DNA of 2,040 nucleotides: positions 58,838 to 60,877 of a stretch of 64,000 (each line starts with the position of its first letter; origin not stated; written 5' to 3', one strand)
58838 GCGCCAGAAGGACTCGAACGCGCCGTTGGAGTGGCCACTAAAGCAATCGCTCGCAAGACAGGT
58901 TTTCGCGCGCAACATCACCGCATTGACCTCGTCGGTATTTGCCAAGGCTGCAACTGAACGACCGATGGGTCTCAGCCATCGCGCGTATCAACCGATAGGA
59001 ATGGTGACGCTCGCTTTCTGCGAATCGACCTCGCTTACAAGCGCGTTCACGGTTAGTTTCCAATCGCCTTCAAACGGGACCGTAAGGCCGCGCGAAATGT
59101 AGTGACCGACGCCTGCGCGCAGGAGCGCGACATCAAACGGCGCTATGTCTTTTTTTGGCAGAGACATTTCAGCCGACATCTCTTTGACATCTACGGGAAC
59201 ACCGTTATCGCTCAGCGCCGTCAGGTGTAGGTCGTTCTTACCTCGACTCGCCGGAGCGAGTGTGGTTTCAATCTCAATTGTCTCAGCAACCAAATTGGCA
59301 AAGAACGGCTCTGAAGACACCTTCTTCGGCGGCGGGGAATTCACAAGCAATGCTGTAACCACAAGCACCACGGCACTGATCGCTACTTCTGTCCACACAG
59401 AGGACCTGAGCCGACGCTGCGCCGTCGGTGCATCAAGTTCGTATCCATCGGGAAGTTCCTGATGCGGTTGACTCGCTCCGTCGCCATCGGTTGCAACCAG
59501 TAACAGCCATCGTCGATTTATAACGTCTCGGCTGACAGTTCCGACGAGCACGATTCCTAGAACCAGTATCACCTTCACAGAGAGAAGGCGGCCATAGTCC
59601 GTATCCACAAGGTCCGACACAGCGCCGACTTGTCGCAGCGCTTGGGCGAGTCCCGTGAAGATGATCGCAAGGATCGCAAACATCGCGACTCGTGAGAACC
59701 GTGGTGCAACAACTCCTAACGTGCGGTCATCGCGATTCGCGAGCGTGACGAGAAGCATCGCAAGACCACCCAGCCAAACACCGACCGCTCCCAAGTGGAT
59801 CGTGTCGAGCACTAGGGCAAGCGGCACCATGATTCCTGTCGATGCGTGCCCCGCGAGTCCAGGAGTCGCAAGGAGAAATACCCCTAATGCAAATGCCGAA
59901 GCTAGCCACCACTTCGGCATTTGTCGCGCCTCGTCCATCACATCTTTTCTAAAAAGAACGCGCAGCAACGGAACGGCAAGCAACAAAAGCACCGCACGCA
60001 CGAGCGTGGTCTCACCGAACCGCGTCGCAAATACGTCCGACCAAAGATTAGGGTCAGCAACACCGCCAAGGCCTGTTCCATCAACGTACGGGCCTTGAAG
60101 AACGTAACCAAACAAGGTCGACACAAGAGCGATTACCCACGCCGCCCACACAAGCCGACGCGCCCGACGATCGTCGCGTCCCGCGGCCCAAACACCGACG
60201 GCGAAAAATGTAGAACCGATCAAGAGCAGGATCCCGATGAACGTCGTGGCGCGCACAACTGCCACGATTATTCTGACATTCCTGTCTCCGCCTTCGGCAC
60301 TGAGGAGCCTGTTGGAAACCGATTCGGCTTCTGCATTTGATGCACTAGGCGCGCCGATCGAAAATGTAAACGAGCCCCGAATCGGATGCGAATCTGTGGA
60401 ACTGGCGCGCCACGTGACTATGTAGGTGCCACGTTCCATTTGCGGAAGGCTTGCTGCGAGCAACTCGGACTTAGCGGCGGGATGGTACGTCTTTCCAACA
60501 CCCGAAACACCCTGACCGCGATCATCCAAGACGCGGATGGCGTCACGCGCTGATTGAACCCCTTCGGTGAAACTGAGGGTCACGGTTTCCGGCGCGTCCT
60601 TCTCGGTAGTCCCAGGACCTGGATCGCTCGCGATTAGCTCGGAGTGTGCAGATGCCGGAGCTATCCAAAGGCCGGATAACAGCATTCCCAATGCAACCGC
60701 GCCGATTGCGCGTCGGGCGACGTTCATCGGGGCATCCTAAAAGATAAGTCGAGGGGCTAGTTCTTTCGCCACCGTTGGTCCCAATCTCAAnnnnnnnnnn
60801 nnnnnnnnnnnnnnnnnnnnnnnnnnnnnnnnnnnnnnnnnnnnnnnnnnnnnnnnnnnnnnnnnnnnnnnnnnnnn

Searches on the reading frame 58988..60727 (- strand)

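Call 70: search_protein_families(library=pfam, proteins=[window:58988-60727:-], max_evalue=0.00001)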
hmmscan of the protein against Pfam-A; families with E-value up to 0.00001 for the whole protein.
window:58988-60727:- (579 aa): 2 families
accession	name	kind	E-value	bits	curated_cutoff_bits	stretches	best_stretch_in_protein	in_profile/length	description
PF04234.18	CopC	-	1.2e-20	74.7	23.3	1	28-124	1-92/92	CopC domain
PF05425.18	CopD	-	2.5e-16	60.4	32.1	1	340-461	3-105/105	Copper resistance protein D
